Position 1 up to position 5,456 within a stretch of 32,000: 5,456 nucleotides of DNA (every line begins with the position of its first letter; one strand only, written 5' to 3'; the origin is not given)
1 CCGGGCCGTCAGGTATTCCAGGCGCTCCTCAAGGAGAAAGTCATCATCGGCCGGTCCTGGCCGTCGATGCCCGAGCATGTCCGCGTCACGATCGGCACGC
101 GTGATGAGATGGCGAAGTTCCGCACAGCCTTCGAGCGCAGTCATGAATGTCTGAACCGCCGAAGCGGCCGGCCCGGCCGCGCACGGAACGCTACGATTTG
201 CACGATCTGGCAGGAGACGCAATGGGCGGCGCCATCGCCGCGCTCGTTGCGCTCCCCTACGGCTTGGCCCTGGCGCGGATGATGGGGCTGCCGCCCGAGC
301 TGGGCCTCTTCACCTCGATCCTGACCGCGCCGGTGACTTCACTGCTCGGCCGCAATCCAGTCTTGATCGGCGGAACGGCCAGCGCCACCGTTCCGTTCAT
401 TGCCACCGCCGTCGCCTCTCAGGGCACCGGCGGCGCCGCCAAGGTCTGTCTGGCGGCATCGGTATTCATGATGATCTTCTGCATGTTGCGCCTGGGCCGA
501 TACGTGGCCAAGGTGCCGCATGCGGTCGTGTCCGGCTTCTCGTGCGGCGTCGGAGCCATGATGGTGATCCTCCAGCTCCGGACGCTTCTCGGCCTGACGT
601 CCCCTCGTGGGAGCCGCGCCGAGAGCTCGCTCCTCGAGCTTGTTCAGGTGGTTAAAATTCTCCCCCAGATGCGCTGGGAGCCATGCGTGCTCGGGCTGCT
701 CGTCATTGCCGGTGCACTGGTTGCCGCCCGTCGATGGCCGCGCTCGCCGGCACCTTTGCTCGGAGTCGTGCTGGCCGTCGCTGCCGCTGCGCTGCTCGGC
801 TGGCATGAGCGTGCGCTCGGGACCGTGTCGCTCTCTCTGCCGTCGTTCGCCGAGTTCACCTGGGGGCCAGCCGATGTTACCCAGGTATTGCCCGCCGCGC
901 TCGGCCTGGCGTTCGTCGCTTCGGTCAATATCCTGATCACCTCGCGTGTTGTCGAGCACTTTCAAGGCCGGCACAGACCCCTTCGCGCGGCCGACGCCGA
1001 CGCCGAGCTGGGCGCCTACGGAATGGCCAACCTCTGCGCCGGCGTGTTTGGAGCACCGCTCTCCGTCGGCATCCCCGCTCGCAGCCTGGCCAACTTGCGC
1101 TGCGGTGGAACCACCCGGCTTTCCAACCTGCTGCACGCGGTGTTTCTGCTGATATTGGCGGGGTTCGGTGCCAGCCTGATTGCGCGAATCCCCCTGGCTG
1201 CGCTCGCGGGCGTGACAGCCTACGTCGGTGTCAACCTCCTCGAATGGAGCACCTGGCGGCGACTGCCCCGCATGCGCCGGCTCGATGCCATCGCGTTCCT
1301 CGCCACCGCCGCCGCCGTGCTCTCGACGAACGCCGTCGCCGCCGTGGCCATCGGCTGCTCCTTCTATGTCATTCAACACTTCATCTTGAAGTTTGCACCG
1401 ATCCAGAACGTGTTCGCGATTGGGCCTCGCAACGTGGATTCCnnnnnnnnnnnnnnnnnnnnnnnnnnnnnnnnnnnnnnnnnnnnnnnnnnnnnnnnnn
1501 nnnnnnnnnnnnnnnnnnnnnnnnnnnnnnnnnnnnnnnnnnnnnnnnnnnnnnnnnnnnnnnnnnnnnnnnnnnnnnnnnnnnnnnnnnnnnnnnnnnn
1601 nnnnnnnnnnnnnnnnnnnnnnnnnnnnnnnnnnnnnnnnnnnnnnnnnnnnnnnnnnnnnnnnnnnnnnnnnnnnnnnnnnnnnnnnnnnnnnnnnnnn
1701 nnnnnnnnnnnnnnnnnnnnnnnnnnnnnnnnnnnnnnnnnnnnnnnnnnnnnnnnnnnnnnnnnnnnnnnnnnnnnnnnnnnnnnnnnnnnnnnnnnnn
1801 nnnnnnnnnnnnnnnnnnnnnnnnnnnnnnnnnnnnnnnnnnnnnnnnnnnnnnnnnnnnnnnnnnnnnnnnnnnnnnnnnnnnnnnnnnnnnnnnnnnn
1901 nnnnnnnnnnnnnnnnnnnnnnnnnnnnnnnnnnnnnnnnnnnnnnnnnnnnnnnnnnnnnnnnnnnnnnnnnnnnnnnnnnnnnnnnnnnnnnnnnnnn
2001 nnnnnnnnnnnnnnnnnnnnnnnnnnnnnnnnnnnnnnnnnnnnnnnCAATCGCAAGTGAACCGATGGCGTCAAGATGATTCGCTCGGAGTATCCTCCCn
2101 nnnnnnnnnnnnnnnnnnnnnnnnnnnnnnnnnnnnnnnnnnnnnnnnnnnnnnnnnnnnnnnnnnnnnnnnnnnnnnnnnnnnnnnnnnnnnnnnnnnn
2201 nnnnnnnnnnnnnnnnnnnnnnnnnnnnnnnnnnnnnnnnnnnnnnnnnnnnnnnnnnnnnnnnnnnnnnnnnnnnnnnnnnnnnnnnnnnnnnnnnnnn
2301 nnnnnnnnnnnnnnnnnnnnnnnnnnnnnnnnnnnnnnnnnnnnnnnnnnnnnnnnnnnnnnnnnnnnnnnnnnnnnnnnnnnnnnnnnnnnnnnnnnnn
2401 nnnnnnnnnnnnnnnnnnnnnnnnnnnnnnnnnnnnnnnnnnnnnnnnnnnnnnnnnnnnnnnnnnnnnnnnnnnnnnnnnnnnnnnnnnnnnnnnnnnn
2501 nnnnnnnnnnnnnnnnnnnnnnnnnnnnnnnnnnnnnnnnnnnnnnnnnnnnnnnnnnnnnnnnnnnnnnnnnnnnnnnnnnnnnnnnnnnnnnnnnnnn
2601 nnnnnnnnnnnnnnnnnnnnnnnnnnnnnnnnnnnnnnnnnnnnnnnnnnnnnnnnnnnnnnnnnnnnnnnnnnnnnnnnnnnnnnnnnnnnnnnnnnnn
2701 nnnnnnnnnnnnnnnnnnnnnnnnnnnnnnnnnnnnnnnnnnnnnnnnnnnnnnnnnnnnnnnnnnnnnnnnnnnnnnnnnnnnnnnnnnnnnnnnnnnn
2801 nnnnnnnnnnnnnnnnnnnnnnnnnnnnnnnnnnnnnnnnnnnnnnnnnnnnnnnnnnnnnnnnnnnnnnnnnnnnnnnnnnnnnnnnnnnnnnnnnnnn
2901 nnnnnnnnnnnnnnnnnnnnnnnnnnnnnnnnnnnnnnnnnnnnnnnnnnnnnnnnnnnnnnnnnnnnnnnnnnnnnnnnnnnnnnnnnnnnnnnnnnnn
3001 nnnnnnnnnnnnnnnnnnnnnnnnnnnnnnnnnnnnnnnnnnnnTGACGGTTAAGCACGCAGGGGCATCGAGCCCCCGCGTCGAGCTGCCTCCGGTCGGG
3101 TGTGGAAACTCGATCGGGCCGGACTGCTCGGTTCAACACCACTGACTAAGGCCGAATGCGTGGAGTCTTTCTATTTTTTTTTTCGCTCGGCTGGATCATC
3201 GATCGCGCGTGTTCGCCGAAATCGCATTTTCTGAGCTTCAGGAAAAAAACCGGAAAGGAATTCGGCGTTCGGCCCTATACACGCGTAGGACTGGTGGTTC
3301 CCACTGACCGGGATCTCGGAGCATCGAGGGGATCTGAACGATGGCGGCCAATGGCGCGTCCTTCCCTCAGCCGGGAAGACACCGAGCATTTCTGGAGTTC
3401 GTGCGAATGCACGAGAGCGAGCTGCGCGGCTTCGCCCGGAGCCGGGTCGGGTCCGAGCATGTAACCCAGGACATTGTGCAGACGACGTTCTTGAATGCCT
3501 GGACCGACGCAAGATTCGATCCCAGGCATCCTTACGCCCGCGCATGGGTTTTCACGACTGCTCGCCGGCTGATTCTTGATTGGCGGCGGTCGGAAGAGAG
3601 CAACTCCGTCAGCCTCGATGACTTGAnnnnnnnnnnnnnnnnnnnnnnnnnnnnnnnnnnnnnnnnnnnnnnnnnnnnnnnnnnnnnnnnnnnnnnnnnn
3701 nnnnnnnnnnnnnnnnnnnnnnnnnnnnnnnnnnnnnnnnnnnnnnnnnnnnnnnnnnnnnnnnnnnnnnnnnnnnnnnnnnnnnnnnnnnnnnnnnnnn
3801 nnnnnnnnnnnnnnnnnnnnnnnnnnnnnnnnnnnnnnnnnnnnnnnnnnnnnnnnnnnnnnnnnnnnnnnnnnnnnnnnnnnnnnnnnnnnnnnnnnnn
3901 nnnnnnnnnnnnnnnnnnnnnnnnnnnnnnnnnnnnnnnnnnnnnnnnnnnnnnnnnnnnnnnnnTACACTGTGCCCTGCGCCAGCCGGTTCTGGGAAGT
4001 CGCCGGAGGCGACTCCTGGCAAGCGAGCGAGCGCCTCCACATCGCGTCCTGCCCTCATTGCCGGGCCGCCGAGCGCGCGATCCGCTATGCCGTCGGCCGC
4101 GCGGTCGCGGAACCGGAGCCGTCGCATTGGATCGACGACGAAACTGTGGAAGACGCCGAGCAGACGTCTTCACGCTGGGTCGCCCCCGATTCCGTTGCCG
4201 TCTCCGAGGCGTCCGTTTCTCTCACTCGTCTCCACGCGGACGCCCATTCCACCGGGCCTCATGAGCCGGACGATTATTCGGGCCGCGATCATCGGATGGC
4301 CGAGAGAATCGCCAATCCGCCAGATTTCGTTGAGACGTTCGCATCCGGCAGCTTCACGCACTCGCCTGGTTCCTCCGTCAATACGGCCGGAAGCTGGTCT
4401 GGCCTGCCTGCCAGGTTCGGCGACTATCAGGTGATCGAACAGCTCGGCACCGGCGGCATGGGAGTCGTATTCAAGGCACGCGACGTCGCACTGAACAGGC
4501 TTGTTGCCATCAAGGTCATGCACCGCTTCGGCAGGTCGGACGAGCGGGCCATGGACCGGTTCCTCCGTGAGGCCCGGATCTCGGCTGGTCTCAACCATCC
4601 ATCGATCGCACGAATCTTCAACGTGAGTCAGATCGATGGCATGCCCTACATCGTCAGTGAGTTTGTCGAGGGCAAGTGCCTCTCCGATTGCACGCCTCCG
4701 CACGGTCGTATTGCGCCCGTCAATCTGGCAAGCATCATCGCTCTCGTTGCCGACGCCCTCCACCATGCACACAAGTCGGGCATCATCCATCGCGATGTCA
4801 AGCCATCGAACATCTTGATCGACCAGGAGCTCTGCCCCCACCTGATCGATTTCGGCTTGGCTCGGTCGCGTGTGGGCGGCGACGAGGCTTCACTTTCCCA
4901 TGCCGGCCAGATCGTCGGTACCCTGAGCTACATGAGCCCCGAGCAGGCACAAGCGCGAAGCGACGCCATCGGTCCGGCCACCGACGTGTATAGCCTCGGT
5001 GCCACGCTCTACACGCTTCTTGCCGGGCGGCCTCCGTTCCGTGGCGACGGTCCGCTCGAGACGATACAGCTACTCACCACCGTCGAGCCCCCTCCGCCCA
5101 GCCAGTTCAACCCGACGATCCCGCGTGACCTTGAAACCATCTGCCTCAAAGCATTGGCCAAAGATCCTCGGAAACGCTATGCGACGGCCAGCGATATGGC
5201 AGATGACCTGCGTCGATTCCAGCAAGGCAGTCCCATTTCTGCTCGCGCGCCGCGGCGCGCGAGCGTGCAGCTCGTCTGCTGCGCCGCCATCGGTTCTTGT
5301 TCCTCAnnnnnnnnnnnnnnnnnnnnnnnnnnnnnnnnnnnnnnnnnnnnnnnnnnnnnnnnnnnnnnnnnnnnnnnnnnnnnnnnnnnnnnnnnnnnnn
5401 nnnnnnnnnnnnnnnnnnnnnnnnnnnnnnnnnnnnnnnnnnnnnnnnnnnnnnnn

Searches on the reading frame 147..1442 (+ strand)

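Call 28: search_protein_families(library=pfam, proteins=[window:147-1442:+], max_evalue=0.001)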
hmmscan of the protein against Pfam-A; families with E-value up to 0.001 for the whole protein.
window:147-1442:+ (432 aa): 1 family
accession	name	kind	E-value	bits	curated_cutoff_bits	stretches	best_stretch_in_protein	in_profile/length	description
PF00916.26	Sulfate_transp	-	1.2e-57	195.9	23.2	1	21-387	1-380/380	Sulfate permease family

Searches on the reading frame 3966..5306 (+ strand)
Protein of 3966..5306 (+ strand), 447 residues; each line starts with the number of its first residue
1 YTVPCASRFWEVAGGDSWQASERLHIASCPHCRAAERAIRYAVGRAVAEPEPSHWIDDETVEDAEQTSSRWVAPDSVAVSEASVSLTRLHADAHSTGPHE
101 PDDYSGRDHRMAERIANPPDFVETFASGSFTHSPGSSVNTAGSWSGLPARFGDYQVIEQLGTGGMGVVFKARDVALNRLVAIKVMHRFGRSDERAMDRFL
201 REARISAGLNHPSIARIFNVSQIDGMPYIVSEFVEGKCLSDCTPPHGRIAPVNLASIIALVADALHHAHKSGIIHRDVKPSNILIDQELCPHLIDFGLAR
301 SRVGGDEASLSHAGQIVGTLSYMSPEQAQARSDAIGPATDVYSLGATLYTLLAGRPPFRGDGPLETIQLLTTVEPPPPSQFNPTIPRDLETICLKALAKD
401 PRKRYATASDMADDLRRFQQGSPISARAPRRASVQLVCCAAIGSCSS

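Call 28: search_protein_families(library=pfam, proteins=[window:3966-5306:+], max_evalue=0.001)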
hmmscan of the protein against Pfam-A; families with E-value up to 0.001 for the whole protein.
window:3966-5306:+ (447 aa): 5 families
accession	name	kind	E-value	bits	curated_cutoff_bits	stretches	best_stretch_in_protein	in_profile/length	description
PF00069.31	Pkinase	-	9.6e-49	166.6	31.7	1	154-407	1-254/263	Protein kinase domain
PF07714.23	PK_Tyr_Ser-Thr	-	5.6e-29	101.7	23.1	1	156-405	3-249/258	Protein tyrosine and serine/threonine kinase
PF01636.29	APH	-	1.2e-05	25.7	23.2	1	257-300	154-198/239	Phosphotransferase enzyme family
PF03109.22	ABC1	-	8.9e-05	22.2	22.9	1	225-300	141-215/244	ABC1 atypical kinase-like domain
PF17667.7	Pkinase_fungal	-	0.00098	18.4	24.1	0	269-326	304-363/387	Fungal protein kinase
